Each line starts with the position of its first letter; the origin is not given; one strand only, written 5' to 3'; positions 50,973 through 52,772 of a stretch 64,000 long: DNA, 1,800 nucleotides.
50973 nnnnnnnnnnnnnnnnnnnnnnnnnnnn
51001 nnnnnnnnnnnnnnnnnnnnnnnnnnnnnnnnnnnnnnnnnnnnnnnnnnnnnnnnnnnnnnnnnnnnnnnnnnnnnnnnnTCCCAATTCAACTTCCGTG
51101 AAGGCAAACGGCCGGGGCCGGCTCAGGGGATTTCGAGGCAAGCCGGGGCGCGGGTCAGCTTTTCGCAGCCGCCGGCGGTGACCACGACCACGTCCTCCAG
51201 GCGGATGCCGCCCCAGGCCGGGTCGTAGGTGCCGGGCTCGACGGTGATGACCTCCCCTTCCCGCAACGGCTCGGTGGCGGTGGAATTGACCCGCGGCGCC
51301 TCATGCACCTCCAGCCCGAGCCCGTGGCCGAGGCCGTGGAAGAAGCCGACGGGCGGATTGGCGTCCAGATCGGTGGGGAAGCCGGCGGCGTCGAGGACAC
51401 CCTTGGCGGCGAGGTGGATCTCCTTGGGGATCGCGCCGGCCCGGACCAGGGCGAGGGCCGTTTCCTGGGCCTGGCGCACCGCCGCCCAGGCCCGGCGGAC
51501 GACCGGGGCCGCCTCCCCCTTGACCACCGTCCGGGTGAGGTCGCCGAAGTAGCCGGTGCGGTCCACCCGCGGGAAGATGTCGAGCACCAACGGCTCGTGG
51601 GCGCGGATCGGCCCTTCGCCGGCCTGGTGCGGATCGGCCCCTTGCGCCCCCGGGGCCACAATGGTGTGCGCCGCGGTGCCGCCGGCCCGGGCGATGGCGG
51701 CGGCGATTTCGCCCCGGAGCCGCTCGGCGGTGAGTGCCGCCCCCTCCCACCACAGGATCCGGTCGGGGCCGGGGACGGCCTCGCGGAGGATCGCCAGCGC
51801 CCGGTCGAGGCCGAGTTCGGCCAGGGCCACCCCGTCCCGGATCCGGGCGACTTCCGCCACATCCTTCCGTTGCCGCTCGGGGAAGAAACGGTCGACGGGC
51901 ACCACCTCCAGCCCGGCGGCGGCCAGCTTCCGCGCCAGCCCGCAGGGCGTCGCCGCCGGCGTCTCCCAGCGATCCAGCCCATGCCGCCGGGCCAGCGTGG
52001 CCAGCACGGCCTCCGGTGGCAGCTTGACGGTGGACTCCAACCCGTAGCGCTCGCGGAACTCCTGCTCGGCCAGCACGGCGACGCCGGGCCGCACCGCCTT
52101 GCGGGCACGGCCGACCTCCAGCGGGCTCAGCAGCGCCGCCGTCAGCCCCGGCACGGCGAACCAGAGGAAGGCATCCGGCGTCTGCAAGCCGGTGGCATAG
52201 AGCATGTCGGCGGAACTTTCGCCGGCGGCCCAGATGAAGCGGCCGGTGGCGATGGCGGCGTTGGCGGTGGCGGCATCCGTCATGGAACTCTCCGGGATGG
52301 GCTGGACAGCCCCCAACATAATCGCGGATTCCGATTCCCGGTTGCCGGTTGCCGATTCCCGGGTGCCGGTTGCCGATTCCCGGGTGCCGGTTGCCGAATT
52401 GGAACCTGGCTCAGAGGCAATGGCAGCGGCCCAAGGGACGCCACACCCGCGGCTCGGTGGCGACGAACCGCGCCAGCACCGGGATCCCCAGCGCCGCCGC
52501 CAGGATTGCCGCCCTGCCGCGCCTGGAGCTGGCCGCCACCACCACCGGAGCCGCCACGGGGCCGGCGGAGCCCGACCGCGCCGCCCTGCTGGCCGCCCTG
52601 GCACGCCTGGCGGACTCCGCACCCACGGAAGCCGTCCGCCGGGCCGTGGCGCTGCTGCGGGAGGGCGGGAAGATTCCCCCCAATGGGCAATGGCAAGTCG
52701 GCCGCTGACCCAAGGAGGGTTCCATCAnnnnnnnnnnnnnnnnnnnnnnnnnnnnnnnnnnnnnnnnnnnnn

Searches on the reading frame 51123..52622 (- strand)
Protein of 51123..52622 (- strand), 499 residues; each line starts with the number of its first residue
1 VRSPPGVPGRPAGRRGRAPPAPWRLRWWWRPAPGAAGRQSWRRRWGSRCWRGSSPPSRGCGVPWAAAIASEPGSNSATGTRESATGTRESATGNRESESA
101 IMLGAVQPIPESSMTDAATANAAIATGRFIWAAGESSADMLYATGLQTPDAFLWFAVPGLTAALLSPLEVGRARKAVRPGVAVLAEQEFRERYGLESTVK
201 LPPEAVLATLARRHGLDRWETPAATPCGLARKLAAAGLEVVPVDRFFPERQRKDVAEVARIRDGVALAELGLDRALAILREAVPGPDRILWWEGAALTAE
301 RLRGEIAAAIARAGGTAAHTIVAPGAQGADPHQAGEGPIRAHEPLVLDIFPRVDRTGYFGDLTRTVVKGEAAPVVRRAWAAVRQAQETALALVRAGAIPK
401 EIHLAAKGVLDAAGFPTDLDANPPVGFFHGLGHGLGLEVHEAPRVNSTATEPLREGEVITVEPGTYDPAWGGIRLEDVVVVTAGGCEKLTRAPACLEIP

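Call 100: search_protein_families(library=pfam, proteins=[window:51123-52622:-], max_evalue=0.001)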
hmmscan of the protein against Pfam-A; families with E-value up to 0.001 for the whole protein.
window:51123-52622:- (499 aa): 1 family
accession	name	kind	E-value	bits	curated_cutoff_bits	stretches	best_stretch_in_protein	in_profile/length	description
PF00557.29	Peptidase_M24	-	7.4e-45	153.7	23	1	260-483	2-208/208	Metallopeptidase family M24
